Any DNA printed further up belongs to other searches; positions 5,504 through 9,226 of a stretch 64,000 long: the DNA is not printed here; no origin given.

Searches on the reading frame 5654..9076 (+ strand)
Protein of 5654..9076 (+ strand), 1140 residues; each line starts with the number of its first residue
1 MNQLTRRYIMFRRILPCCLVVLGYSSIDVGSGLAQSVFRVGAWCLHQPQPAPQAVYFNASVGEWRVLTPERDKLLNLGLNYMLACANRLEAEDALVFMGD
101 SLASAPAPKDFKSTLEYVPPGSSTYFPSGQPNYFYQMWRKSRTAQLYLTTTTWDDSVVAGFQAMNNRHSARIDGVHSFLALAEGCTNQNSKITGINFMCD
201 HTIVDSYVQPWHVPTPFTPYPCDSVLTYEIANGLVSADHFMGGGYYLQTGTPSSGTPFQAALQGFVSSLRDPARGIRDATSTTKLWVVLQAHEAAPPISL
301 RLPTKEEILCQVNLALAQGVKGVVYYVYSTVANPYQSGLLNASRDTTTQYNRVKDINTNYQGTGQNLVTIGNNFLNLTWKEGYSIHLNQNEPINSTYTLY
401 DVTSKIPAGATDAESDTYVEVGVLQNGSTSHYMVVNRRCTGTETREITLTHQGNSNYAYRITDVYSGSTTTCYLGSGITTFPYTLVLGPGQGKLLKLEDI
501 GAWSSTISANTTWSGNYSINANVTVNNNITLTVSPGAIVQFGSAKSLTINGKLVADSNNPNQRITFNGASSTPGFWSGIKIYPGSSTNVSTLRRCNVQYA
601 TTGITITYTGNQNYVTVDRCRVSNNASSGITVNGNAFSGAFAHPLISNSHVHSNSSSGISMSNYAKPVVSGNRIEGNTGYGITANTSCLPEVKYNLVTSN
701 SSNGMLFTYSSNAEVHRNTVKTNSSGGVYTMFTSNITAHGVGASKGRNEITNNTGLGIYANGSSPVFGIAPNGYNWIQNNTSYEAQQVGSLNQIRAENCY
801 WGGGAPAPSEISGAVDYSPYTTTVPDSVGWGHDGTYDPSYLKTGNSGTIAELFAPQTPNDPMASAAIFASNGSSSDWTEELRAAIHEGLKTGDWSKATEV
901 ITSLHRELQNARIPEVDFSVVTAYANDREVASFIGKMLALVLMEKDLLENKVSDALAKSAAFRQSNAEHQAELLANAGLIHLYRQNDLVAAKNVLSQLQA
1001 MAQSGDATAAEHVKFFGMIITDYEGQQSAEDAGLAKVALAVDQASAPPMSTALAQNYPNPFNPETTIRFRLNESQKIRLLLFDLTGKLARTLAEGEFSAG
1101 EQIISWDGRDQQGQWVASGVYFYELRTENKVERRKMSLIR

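Call 76: search_protein_families(library=ncbifam, proteins=[window:5654-9076:+], max_evalue=0.001)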
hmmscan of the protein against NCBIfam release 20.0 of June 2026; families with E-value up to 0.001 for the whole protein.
window:5654-9076:+ (1140 aa): 3 families
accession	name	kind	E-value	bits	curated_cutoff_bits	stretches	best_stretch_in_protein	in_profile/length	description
TIGR04183.1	Por_Secre_tail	domain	4.2e-09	36.3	23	1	1057-1136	2-69/72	T9SS type A sorting domain-containing protein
NF052323.1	T9SSA_dep_M6i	equivalog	1.2e-06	26.8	600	1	1054-1132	958-1030/1043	T9SS-dependent M6-like inactivated metalloprotease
NF005176.1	PRK06655.1-1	equivalog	3e-06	27.3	230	1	1073-1135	95-157/197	flagellar hook assembly protein FlgD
